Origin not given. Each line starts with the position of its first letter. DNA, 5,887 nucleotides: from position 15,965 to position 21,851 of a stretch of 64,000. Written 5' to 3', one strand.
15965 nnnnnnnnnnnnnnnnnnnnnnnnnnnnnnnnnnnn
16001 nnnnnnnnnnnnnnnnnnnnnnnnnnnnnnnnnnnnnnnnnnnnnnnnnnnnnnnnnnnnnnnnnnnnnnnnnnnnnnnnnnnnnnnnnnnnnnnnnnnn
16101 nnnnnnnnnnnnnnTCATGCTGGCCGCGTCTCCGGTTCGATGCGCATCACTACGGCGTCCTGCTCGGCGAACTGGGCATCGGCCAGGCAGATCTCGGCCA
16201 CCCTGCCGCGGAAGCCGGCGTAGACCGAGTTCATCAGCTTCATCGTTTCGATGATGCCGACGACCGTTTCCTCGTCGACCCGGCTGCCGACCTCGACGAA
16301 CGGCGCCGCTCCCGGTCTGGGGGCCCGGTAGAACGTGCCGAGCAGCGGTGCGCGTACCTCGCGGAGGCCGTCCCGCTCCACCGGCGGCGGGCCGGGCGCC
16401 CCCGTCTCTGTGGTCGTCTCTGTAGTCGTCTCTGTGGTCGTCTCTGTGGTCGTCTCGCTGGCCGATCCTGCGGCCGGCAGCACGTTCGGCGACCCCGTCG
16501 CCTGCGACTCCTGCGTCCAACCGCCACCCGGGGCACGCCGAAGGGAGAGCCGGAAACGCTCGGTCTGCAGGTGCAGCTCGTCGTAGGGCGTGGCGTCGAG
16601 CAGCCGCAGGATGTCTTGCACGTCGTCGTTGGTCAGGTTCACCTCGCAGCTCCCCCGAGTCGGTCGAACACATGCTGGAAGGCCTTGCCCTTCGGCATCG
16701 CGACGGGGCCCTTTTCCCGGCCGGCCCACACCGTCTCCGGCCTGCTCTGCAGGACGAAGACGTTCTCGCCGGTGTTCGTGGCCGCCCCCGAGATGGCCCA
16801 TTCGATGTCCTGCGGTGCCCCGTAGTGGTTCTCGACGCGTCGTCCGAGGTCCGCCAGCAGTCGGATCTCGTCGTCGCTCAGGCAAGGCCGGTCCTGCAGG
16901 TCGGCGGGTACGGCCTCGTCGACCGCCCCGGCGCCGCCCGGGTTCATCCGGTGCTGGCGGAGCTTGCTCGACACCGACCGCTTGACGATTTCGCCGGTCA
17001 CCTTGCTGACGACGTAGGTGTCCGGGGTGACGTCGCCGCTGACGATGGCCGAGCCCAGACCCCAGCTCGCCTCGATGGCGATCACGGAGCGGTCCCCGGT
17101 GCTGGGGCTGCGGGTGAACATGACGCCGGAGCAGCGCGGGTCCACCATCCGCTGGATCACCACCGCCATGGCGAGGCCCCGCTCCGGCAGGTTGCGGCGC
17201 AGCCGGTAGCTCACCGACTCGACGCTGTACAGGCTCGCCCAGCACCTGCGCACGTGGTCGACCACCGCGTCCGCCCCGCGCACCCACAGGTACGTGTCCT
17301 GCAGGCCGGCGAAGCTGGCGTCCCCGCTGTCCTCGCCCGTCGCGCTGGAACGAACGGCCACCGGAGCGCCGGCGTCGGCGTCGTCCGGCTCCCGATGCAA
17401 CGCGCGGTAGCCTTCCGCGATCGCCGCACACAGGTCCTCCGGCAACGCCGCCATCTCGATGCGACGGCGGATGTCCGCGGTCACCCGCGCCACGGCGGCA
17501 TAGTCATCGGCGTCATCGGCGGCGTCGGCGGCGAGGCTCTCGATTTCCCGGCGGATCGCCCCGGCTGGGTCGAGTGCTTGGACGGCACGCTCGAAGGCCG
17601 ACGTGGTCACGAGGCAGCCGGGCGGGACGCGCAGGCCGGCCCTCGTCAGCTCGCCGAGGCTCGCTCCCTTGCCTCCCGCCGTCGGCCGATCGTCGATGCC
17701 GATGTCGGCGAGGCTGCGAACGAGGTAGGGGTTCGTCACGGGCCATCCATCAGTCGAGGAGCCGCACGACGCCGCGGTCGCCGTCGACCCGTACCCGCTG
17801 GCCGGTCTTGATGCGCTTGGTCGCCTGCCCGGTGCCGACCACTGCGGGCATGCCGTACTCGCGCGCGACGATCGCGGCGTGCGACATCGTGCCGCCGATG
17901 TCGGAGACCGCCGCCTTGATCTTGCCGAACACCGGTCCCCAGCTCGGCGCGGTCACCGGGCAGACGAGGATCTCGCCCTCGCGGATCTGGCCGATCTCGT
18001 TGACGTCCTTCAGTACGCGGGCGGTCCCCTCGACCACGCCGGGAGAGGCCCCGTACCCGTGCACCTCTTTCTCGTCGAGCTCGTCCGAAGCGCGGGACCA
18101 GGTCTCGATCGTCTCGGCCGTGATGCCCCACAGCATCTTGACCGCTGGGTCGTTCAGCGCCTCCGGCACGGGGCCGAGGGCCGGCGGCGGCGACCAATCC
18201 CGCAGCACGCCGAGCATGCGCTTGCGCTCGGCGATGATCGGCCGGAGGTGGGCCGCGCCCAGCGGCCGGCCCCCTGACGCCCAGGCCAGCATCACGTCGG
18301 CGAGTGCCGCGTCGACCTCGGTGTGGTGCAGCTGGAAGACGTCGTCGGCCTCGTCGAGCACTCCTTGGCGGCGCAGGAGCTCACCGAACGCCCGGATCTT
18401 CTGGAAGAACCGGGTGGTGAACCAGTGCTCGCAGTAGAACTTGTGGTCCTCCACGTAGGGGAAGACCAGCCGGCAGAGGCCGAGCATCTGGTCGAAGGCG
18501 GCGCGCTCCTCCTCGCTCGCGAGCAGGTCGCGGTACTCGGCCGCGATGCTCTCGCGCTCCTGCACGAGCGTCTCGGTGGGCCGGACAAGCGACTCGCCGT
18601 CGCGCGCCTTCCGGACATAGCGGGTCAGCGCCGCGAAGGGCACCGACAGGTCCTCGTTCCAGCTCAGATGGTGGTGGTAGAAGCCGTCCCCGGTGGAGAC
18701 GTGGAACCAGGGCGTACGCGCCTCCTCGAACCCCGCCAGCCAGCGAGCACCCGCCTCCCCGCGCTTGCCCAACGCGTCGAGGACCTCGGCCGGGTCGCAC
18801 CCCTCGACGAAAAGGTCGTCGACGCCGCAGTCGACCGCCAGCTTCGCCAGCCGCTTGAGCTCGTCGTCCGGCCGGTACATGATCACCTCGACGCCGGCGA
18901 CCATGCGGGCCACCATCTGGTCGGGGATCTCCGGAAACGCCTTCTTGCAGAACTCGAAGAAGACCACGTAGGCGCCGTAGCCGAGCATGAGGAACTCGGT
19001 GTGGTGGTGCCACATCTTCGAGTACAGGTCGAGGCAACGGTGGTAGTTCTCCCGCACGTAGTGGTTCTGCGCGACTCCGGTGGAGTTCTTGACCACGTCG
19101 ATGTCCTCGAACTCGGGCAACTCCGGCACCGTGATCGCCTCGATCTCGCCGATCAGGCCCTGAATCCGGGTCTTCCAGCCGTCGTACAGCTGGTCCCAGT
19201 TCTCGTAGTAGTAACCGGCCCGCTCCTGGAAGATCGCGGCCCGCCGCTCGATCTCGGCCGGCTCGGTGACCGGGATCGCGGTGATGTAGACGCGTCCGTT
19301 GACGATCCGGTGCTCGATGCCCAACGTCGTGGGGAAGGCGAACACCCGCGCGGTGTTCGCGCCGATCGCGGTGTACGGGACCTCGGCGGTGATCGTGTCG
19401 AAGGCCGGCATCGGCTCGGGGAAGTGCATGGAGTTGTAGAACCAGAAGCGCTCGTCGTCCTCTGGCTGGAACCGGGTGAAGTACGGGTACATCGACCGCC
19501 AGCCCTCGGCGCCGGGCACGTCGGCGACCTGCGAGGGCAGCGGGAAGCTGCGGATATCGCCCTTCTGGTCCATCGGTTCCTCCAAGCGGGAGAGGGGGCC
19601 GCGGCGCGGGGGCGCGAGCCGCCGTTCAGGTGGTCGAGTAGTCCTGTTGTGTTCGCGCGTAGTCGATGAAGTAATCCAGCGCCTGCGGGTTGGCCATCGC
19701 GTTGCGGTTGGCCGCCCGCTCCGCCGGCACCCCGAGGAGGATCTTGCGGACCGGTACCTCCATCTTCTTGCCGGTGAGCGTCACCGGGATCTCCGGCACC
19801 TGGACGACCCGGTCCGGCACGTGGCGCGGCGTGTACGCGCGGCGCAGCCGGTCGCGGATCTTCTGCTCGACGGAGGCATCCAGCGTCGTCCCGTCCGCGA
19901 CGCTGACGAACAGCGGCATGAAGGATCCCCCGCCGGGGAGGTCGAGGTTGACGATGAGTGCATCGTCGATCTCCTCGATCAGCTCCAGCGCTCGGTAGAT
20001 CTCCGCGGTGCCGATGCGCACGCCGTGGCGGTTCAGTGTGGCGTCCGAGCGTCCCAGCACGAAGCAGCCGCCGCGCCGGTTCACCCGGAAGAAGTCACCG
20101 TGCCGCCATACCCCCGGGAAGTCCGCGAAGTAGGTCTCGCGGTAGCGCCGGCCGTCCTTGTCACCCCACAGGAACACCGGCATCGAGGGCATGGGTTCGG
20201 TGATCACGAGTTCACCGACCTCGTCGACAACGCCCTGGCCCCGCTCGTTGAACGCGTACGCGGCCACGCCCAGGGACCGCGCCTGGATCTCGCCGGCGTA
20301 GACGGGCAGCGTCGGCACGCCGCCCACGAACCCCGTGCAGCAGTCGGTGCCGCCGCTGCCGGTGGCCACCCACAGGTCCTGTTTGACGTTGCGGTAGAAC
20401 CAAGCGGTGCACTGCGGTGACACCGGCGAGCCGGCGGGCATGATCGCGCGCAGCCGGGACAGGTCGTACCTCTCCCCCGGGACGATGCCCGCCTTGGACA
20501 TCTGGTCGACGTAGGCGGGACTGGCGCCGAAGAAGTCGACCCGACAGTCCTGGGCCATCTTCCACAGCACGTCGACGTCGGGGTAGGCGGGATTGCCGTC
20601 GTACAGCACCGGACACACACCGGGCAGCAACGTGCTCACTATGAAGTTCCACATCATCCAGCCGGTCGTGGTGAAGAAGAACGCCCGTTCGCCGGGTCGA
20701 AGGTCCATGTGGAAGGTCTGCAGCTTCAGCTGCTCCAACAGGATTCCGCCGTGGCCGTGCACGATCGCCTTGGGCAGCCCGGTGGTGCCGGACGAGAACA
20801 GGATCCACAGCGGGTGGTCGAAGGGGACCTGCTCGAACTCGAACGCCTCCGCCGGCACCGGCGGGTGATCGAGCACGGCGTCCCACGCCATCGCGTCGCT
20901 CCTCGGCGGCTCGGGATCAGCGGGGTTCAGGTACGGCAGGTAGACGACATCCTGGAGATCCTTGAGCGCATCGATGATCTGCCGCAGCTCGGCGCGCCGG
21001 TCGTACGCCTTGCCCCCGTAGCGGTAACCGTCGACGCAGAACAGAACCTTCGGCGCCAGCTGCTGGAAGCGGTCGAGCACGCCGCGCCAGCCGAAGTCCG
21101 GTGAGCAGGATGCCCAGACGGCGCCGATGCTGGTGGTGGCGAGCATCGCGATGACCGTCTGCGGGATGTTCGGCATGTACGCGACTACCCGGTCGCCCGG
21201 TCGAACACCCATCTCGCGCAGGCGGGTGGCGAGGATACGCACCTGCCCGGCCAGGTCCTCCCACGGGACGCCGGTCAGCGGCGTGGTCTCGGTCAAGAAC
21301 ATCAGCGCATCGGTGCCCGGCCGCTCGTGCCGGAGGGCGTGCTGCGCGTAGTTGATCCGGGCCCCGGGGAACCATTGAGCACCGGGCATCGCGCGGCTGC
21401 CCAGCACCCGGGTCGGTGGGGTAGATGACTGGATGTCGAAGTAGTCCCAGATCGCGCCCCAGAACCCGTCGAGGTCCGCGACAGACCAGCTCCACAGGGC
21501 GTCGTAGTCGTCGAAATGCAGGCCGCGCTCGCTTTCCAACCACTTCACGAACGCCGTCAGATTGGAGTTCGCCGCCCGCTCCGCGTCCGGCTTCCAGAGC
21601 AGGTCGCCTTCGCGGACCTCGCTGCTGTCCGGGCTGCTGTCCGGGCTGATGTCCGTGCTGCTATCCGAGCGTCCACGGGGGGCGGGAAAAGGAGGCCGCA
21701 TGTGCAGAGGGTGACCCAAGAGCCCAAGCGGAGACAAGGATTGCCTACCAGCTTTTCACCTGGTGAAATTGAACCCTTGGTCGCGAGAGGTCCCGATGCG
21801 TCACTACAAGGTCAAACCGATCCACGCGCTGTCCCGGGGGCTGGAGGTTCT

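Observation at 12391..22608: Operon coupling a split PEP-synthase-like phosphotransferase to a three-part biotin carboxylase, acetoacetate-CoA ligase and a HAD phosphatase: candidate undescribed carboxylation pathway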

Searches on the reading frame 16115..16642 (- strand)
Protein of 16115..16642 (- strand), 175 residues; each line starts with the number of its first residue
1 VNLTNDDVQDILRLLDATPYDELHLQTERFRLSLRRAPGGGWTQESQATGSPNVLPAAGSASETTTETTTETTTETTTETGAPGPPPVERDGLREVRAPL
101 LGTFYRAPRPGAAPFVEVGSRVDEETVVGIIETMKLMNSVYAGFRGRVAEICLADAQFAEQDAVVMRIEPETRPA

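Call 4: search_protein_families(library=pfam, proteins=[window:16115-16642:-], max_evalue=0.001)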
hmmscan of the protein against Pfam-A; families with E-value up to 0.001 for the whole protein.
window:16115-16642:- (175 aa): 1 family
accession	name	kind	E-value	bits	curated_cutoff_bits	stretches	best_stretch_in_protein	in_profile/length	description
PF00364.28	Biotin_lipoyl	-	4.3e-13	49.3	22.1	1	95-168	2-73/73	Biotin-requiring enzyme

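Call 5: search_protein_families(library=ncbifam, proteins=[window:16115-16642:-], max_evalue=0.001)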
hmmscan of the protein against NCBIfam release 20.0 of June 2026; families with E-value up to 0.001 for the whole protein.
window:16115-16642:- (175 aa): 6 families
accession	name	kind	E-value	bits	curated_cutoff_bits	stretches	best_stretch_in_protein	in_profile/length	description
TIGR00531.1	BCCP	equivalog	2.5e-28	99.5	115.2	1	7-169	5-155/156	acetyl-CoA carboxylase biotin carboxyl carrier protein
NF005457.0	PRK07051.1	equivalog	5.7e-20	71.3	87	1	94-169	4-79/80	acetyl-CoA carboxylase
NF006761.0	PRK09282.1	domain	7.7e-12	44.5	402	1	60-169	498-590/591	pyruvate carboxylase subunit B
NF005117.0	PRK06549.1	equivalog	4.8e-06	27.2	159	1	57-160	25-121/130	acetyl-CoA carboxylase biotin carboxyl carrier protein subunit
NF006079.0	PRK08225.1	equivalog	0.00047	20.1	95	1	116-169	17-70/70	acetyl-CoA carboxylase biotin carboxyl carrier protein subunit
TIGR01108.1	oadA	equivalog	0.00089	17.8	756.5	0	68-162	495-579/582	sodium-extruding oxaloacetate decarboxylase subunit alpha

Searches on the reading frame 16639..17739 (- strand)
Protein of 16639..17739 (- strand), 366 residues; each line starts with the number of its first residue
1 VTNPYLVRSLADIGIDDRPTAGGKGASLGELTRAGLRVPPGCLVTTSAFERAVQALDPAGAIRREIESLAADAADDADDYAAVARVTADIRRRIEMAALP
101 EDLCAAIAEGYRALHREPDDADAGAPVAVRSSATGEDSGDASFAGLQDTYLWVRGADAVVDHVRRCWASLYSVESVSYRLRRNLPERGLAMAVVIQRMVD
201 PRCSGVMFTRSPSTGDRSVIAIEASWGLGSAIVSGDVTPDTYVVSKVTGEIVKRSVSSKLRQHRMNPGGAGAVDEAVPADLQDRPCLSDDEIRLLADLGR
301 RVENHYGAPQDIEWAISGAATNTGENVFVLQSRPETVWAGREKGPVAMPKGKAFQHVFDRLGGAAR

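Call 4: search_protein_families(library=pfam, proteins=[window:16639-17739:-], max_evalue=0.001)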
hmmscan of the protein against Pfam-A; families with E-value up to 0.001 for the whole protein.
window:16639-17739:- (366 aa): 1 family
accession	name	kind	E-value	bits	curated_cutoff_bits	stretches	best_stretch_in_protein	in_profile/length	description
PF01326.24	PPDK_N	-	1.7e-99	333.7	27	1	20-343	3-317/328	Pyruvate phosphate dikinase, AMP/ATP-binding domain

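Call 5: search_protein_families(library=ncbifam, proteins=[window:16639-17739:-], max_evalue=0.001)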
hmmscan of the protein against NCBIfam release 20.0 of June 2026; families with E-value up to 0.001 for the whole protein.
window:16639-17739:- (366 aa): 16 families
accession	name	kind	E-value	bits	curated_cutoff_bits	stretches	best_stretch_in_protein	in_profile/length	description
NF005057.0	PRK06464.1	equivalog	5.9e-94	315.6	598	1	6-342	6-342/798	phosphoenolpyruvate synthase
TIGR01418.1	PEP_synth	equivalog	2e-92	310.9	739.75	1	6-344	1-338/784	pyruvate, water dikinase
NF041857.1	RIF_Ptrans_rph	equivalog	4.7e-88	296.5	999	1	7-336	3-311/864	rifamycin-inactivating phosphotransferase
NF004878.0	PRK06241.1-3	subfamily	2e-82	277.7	945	1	12-336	10-312/891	phosphoenolpyruvate synthase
NF004877.0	PRK06241.1-2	subfamily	3.3e-82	277.1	866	1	7-336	5-313/869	phosphoenolpyruvate synthase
NF004881.0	PRK06241.2-2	equivalog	1.4e-72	245.3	883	1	19-342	17-317/898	phosphoenolpyruvate synthase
NF004879.0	PRK06241.1-4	equivalog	1.6e-67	228.4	976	1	9-336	7-313/868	phosphoenolpyruvate synthase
NF000283.1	RPH_KJ151292.1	equivalog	2.8e-65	221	1700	1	6-336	5-314/865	rifamycin-inactivating phosphotransferase Rph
NF052631.1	prodigiosin_PigC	equivalog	4.2e-64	216.8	1300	1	17-343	12-305/883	prodigiosin ligase PigC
NF052632.1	undecylprod_RedH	equivalog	6.3e-63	213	1350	1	17-341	13-299/880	undecylprodigiosin ligase RedH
NF004880.0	PRK06241.2-1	equivalog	1.3e-53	182.1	972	1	13-334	10-279/837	phosphoenolpyruvate synthase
NF004883.0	PRK06241.2-4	equivalog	1.6e-52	178.8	1063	1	20-336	31-328/928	phosphoenolpyruvate synthase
NF004882.0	PRK06241.2-3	equivalog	2e-18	65.9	850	1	125-243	99-215/827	phosphoenolpyruvate synthase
TIGR01828.1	pyru_phos_dikin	equivalog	7.2e-09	34.2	843.45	0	18-51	15-48/865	pyruvate, phosphate dikinase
NF004531.0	PRK05878.1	equivalog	3.1e-08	32.7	456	0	163-240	169-250/534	pyruvate, phosphate dikinase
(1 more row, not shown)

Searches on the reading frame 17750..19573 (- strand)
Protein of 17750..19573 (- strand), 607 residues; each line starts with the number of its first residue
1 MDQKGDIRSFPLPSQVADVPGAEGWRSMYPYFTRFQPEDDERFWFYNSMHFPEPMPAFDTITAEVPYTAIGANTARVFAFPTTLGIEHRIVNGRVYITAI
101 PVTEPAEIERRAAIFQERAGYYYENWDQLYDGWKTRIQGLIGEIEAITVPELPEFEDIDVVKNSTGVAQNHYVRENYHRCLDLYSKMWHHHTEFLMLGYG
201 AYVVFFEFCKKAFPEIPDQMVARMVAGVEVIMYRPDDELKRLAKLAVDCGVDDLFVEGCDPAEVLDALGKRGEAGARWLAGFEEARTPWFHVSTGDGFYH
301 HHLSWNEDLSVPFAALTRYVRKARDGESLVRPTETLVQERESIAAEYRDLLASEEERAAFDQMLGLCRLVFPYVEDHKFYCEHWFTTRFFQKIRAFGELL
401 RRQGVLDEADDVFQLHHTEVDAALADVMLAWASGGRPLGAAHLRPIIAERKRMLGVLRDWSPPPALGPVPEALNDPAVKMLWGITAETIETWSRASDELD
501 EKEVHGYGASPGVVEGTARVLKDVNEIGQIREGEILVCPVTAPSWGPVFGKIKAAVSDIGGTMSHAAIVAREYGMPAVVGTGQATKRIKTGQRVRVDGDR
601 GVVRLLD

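Call 4: search_protein_families(library=pfam, proteins=[window:17750-19573:-], max_evalue=0.001)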
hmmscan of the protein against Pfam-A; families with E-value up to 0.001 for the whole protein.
window:17750-19573:- (607 aa): 1 family
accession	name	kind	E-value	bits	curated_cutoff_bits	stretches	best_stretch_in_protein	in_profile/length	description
PF00391.29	PEP-utilizers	-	8.2e-25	86.7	23.1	1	531-601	2-72/72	PEP-utilising enzyme, mobile domain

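Call 5: search_protein_families(library=ncbifam, proteins=[window:17750-19573:-], max_evalue=0.001)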
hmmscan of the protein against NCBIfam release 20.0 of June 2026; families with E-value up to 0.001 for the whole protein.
window:17750-19573:- (607 aa): 27 families (the best 25 are shown)
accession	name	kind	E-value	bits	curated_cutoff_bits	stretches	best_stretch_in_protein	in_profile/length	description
NF006153.0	PRK08296.1-5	subfamily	7.3e-242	804.1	578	1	9-607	4-607/608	hypothetical protein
NF006151.0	PRK08296.1-3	equivalog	1.3e-225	750.6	693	1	7-607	5-604/604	hypothetical protein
NF006152.0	PRK08296.1-4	equivalog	6e-199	662.4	723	1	10-605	3-607/609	hypothetical protein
NF006150.0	PRK08296.1-2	subfamily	9.6e-194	645.1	650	1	8-607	4-606/633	hypothetical protein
NF004878.0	PRK06241.1-3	subfamily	3e-36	124.9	945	1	361-607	674-890/891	phosphoenolpyruvate synthase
NF006149.0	PRK08296.1-1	equivalog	3.2e-35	121.5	730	1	42-607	16-568/568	hypothetical protein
NF004877.0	PRK06241.1-2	subfamily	3.1e-34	118.4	866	1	494-606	757-868/869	phosphoenolpyruvate synthase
NF004881.0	PRK06241.2-2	equivalog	1.1e-33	116.5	883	1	194-606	511-890/898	phosphoenolpyruvate synthase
NF041857.1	RIF_Ptrans_rph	equivalog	1.3e-33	116.4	999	1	339-606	629-864/864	rifamycin-inactivating phosphotransferase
NF005057.0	PRK06464.1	equivalog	1.2e-31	109.6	598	1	501-603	355-460/798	phosphoenolpyruvate synthase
NF004879.0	PRK06241.1-4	equivalog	1.9e-31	109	976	1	497-606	760-868/868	phosphoenolpyruvate synthase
NF052631.1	prodigiosin_PigC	equivalog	2.8e-31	108.2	1300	1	494-605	769-881/883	prodigiosin ligase PigC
TIGR01418.1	PEP_synth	equivalog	2.3e-30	105.6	739.75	1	503-603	353-456/784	pyruvate, water dikinase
NF004880.0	PRK06241.2-1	equivalog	5.3e-30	104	972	1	504-606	736-837/837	phosphoenolpyruvate synthase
NF052632.1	undecylprod_RedH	equivalog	2e-29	102.2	1350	1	175-606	477-878/880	undecylprodigiosin ligase RedH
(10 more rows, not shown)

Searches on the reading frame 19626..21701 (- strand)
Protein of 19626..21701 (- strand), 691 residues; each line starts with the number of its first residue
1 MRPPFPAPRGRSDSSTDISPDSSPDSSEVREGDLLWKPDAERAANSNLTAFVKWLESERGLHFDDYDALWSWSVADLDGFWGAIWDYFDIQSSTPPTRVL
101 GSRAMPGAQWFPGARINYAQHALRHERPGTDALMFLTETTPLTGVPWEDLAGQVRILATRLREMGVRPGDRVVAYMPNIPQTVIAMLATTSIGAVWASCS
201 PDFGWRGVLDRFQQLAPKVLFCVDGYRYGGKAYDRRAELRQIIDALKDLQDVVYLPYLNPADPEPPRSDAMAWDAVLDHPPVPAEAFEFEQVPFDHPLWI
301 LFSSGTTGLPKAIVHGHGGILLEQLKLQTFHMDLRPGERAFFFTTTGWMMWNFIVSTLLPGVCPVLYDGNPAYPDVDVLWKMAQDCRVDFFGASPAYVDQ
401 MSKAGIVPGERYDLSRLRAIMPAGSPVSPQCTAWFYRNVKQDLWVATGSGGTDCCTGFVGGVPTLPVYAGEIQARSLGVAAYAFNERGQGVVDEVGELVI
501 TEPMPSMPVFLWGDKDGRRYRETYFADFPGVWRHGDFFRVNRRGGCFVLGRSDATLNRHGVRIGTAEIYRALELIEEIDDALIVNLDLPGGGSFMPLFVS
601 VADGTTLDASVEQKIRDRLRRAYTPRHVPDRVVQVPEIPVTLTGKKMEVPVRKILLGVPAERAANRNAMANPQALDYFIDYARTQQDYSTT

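Call 4: search_protein_families(library=pfam, proteins=[window:19626-21701:-], max_evalue=0.001)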
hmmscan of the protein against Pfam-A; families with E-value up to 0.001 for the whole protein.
window:19626-21701:- (691 aa): 2 families
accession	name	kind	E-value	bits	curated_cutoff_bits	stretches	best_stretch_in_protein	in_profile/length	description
PF00501.34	AMP-binding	-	2.6e-41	142.1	29.9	1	146-503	23-377/384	AMP-binding enzyme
PF16177.11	ACAS_N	-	1.1e-13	51.2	27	1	66-122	1-55/55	Acetyl-coenzyme A synthetase N-terminus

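Call 5: search_protein_families(library=ncbifam, proteins=[window:19626-21701:-], max_evalue=0.001)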
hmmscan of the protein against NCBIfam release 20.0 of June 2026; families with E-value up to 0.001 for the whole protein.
window:19626-21701:- (691 aa): 69 families (the best 25 are shown)
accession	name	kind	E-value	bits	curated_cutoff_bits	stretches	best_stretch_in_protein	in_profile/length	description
NF002937.0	PRK03584.1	subfamily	4.8e-288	956.8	639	1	31-686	3-656/657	acetoacetate--CoA ligase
TIGR01217.1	ac_ac_CoA_syn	equivalog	1.5e-249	829.6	520.9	1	33-685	4-651/652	acetoacetate--CoA ligase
NF001208.0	PRK00174.1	subfamily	1.4e-80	271.5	657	1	57-680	20-643/649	acetate--CoA ligase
TIGR02188.1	Ac_CoA_lig_AcsA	equivalog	6.8e-80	269.1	724.95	1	63-675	4-623/629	acetate--CoA ligase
NF007815.0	PRK10524.1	equivalog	1.1e-55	189.4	955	1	65-654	3-602/629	propionate--CoA ligase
TIGR02316.1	propion_prpE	equivalog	9.5e-53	179.8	827.4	1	65-651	2-598/628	propionate--CoA ligase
NF003313.0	PRK04319.1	equivalog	8.2e-39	133.3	729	1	113-652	40-558/574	acetate--CoA ligase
NF004837.0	PRK06187.1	subfamily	3.6e-25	88.2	476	1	140-647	33-514/531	long-chain-fatty-acid--CoA ligase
TIGR01733.1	AA-adenyl-dom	subfamily_domain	4e-25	88.5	317.4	1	149-582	4-408/409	amino acid adenylation domain-containing protein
NF047394.1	AcylCoAsynMbcS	equivalog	5.8e-25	87.9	850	1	285-653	160-518/525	acyl-CoA synthetase MbcS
NF053567.1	HBDA_AROS1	equivalog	7.2e-24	84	1000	1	147-655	42-519/523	3-hydroxybenzoate--CoA ligase HbdA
NF004114.0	PRK05605.1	equivalog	4.6e-23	81.4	766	2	130-333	50-259/575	long-chain-fatty-acid--CoA ligase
NF004822.0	PRK06178.1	equivalog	9.1e-20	70.8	782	1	127-320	50-238/571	acyl-CoA synthetase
NF006754.0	PRK09274.1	equivalog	1.3e-19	69.8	478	1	146-454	43-328/555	fatty acid CoA ligase family protein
NF009233.0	PRK12583.1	subfamily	1.4e-19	69.9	832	1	128-654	32-549/558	fatty acid CoA ligase family protein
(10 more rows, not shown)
